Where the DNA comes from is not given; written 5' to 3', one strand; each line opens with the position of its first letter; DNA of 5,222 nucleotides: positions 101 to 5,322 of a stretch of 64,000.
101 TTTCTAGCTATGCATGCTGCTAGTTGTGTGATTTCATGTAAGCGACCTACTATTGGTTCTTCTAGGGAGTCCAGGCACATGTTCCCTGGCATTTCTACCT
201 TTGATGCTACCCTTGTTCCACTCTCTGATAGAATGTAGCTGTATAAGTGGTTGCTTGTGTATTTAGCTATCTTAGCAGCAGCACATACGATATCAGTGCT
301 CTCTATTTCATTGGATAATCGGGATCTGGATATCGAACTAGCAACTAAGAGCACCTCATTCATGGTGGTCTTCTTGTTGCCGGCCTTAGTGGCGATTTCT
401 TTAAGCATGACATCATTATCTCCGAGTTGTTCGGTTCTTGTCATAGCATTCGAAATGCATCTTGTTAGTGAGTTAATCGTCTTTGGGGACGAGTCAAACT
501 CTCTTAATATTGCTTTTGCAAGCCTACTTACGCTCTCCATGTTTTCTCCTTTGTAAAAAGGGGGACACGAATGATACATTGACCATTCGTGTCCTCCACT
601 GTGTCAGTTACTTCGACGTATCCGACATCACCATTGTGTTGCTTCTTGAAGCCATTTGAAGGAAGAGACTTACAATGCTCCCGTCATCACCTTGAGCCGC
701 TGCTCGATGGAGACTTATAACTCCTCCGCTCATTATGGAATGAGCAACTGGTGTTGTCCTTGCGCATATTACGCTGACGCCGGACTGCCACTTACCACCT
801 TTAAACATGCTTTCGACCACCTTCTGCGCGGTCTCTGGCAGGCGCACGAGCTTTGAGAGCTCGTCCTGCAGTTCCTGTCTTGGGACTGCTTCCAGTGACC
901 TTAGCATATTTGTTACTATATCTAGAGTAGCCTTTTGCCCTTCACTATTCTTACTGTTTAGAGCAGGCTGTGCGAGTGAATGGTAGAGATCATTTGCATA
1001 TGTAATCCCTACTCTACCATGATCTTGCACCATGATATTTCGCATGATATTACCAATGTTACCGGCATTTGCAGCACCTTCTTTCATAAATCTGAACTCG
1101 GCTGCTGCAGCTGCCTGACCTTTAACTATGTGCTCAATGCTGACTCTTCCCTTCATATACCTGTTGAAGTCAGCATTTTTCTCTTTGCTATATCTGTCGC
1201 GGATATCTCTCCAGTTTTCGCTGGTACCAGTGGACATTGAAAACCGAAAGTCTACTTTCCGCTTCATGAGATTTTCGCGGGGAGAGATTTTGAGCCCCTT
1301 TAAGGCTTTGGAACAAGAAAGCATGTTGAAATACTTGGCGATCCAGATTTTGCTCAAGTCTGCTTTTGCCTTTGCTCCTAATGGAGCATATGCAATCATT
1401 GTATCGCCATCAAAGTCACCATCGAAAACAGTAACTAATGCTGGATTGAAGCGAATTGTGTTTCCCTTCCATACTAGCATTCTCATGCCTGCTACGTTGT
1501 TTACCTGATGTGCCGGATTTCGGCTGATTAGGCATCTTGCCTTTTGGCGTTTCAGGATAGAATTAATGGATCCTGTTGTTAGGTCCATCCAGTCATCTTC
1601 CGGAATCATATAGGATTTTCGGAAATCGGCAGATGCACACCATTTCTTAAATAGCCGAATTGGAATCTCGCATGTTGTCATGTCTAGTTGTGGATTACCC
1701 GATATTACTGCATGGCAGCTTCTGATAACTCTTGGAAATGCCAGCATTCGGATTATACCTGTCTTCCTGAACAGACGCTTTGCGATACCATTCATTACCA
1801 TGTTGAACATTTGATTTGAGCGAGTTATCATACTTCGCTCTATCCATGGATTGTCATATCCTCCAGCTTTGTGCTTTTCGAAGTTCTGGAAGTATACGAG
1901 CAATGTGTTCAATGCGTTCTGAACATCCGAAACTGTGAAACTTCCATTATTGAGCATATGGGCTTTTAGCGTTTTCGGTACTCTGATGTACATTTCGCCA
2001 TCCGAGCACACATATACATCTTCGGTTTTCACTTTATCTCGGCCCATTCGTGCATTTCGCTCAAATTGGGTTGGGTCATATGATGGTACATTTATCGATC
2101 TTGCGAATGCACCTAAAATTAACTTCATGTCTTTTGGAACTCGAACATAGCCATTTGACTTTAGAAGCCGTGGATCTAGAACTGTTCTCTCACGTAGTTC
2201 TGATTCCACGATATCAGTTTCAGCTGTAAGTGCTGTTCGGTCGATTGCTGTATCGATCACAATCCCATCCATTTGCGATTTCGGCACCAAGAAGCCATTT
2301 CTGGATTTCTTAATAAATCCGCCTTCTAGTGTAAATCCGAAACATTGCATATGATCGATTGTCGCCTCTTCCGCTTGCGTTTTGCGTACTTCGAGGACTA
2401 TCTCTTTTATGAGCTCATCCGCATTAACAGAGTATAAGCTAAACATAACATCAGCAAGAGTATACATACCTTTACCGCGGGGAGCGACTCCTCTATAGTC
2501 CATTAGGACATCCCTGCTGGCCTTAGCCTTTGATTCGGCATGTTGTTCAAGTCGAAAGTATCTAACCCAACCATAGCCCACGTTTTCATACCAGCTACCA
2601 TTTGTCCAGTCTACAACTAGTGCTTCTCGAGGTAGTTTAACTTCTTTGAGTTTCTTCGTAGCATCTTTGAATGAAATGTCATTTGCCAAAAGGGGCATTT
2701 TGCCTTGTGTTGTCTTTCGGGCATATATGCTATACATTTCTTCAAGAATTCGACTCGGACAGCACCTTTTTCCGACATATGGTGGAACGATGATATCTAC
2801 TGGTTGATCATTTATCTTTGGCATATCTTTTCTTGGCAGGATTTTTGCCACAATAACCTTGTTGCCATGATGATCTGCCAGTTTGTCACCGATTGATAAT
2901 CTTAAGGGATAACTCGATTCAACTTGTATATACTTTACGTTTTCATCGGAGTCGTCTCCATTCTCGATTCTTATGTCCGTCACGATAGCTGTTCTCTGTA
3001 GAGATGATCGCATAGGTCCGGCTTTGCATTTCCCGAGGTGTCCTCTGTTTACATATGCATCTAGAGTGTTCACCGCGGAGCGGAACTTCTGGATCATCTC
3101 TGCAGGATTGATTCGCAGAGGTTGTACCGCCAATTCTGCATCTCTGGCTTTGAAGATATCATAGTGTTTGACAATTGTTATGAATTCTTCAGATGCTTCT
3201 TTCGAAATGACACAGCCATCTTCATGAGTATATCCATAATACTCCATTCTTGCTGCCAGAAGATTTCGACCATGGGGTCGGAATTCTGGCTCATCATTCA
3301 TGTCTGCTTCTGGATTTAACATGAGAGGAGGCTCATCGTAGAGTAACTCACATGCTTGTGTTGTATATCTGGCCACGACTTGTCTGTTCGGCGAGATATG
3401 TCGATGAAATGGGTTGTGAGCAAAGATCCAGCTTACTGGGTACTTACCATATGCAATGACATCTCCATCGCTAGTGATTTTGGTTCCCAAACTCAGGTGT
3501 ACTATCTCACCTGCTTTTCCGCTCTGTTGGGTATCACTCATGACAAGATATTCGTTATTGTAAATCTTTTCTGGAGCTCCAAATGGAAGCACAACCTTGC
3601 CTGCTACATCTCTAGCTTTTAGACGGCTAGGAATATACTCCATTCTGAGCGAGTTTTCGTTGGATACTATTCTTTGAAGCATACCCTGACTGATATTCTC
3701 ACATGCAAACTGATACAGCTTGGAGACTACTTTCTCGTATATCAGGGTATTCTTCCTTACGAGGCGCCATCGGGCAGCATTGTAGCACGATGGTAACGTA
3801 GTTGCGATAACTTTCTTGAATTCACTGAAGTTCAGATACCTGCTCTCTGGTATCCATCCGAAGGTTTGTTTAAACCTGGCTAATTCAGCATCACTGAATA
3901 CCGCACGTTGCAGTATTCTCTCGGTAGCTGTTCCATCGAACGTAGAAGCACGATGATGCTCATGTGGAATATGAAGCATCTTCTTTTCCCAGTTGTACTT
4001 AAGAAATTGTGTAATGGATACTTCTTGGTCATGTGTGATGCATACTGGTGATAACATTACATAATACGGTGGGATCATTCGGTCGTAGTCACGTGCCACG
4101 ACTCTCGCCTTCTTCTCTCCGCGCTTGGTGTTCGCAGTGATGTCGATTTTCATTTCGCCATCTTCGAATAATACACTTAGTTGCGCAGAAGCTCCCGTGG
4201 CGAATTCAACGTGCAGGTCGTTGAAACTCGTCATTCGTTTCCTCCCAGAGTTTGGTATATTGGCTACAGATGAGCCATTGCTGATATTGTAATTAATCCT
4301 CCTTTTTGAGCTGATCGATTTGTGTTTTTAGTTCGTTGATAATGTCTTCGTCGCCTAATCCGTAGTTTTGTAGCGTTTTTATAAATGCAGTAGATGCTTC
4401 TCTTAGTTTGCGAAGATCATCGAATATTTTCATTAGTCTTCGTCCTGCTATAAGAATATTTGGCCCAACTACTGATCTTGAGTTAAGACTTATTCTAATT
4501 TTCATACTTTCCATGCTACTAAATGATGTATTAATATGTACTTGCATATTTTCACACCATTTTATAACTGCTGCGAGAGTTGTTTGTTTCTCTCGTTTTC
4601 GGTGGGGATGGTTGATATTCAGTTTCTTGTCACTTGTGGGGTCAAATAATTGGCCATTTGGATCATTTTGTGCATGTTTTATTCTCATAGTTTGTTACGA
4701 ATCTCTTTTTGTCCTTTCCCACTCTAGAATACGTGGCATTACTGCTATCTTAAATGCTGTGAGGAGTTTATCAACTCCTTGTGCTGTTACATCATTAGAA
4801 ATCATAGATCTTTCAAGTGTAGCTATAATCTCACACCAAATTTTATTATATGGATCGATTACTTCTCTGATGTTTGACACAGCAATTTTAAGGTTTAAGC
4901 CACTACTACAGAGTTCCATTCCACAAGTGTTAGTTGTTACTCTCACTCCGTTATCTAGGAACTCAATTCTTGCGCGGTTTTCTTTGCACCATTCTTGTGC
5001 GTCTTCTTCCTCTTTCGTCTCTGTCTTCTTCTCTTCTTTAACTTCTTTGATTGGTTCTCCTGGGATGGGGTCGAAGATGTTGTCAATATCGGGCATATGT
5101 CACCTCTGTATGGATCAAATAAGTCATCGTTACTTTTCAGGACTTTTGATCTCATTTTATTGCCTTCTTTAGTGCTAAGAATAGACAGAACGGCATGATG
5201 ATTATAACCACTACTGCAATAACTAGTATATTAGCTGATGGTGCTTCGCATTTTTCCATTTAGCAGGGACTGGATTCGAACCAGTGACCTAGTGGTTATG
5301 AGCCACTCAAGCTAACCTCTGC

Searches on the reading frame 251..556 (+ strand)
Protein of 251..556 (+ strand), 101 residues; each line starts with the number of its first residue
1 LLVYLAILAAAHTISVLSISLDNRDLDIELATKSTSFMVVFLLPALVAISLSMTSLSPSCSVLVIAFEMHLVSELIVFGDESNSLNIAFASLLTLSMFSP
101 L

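Call 12: search_protein_families(library=pfam, alignment_id=A1, max_evalue=0.001)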
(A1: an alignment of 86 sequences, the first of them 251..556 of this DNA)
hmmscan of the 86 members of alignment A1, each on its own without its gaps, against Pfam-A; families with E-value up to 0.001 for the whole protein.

A. member 1, window:251-556:+ (101 aa): 0 families

B. families by the number of members that match (of 86 scanned): 30 families (the first 25 are shown)
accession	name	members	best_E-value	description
PF13392.12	HNH_3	2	7.9e-08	HNH endonuclease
PF00574.28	CLP_protease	1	1.4e-76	Clp protease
PF01139.22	RtcB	1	1.5e-66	tRNA-splicing ligase RtcB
PF02540.23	NAD_synthase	1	1.6e-63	NAD synthase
PF21189.3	PHA02142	1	2.2e-31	PHA02142 OB-fold domain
PF09414.15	RNA_ligase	1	9.4e-29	RNA ligase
PF14216.11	DUF4326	1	3.5e-26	Domain of unknown function (DUF4326)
PF08719.17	NADAR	1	4.6e-26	NADAR domain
PF19663.4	DUF6166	1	1e-20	Family of unknown function (DUF6166)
PF11672.13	DUF3268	1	5.2e-20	zinc-finger-containing domain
PF00562.33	RNA_pol_Rpb2_6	1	1.6e-19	RNA polymerase Rpb2, domain 6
PF01068.26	DNA_ligase_A_M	1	7.2e-18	ATP dependent DNA ligase domain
PF18998.6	Flg_new_2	1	1.8e-16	Divergent InlB B-repeat domain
PF02661.23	Fic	1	1.1e-15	Fic/DOC family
PF00857.26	Isochorismatase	1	2.2e-14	Isochorismatase domain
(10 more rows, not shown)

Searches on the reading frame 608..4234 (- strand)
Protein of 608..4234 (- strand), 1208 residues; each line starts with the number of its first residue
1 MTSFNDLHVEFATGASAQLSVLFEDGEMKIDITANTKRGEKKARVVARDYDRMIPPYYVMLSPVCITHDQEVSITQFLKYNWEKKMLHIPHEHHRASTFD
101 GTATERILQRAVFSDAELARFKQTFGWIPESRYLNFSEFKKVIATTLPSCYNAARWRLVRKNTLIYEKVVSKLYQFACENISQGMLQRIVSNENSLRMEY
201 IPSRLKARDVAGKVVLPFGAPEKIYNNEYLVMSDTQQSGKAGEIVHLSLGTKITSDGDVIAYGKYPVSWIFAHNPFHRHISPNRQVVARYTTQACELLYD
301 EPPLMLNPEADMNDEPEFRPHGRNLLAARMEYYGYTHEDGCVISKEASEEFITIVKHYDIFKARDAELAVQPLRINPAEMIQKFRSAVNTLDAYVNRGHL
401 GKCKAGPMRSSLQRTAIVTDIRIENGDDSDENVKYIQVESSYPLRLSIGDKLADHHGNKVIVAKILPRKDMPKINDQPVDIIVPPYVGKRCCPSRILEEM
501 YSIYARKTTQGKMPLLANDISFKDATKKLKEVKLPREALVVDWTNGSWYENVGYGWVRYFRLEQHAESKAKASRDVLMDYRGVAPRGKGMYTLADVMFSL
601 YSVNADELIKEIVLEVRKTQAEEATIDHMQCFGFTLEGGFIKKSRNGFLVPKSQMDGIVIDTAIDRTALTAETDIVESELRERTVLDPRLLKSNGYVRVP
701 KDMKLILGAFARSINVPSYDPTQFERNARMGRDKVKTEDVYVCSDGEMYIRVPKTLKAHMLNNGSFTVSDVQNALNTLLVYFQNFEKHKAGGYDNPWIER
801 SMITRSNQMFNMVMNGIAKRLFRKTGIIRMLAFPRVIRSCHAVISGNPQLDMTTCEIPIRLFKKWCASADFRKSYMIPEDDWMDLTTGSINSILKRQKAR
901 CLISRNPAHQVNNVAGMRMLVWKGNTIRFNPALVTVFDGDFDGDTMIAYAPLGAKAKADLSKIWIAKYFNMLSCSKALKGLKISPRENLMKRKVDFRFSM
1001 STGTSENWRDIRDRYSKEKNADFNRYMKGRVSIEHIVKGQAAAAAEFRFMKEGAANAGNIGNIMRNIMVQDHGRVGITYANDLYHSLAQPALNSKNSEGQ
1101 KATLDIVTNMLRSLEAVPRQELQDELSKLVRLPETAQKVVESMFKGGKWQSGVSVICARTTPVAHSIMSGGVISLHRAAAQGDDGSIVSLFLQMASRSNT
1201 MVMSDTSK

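Call 49: search_dna_similar(query=window:608-4234:-, collection=phages, mode=protein, max_rows=15)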
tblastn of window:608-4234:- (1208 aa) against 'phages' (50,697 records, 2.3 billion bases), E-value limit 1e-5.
Records with a match: 3; places in all: 3; records where one place covers at least 80% of the query: 0.
Best place of each record, by identity: <60% 3.
By first word of the organism name: Staphylococcus 2; Listeria 1.
By host as written in the record: Staphylococcus aureus 2; Listeria monocytogenes 1.
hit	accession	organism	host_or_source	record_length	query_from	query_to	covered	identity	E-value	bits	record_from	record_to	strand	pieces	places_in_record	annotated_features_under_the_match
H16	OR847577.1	Listeria phage LM 4-11-1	Listeria monocytogenes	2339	322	572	21%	25.8%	1e-7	62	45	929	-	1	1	record has no annotation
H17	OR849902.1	Staphylococcus phage SA 1298 Kay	Staphylococcus aureus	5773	296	572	23%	22.8%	1e-6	59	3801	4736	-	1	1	record has no annotation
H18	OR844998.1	Staphylococcus phage SA 1306 Kay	Staphylococcus aureus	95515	296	572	23%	22.8%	1e-6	59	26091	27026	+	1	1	record has no annotation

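Call 75: search_protein_families(library=pfam, proteins=[window:608-4234:-], max_evalue=0.001)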
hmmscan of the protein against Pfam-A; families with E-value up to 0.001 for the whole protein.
window:608-4234:- (1208 aa): 2 families
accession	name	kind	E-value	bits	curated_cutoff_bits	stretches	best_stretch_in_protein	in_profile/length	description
PF00562.33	RNA_pol_Rpb2_6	-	1.6e-19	70.8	23.4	1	286-569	34-351/373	RNA polymerase Rpb2, domain 6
PF00623.25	RNA_pol_Rpb1_2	-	8.4e-11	42.8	25.3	1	900-964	100-164/166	RNA polymerase Rpb1, domain 2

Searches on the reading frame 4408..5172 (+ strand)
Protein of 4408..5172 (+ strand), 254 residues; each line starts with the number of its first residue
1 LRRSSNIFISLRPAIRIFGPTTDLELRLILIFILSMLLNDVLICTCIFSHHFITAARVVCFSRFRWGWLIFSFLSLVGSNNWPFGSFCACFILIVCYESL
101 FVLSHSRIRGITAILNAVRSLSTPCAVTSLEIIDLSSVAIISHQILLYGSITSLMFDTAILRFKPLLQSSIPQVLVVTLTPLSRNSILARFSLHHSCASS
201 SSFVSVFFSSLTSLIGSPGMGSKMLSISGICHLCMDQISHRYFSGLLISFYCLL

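Call 51: search_protein_families(library=pfam, alignment_id=A6, max_evalue=0.05)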
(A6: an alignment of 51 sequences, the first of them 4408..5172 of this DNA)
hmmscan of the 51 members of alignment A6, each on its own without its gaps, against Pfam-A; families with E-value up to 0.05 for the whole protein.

A. member 1, window:4408-5172:+ (254 aa): 0 families

B. families by the number of members that match (of 51 scanned): 35 families (the first 25 are shown)
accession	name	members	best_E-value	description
PF13392.12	HNH_3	2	7.9e-08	HNH endonuclease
PF13384.12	HTH_23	2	0.006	Homeodomain-like domain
PF08719.17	NADAR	1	4.6e-26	NADAR domain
PF19663.4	DUF6166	1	1e-20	Family of unknown function (DUF6166)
PF18998.6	Flg_new_2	1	1.8e-16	Divergent InlB B-repeat domain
PF13453.11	Zn_ribbon_TFIIB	1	4e-10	Transcription factor zinc-finger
PF24835.1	DUF7717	1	3.6e-09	Family of unknown function (DUF7717)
PF08010.17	Phage_30_3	1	3.3e-06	Bacteriophage protein GP30.3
PF02481.21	DNA_processg_A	1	0.00016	DNA recombination-mediator protein A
PF06467.20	zf-FCS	1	0.00018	MYM-type Zinc finger with FCS sequence motif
PF13328.12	HD_4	1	0.00038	HD domain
PF01966.28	HD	1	0.00072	HD domain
PF20935.2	DUF6847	1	0.001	Family of unknown function (DUF6847)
PF12843.12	QSregVF_b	1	0.0011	Putative quorum-sensing-regulated virulence factor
PF01844.29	HNH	1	0.0014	HNH endonuclease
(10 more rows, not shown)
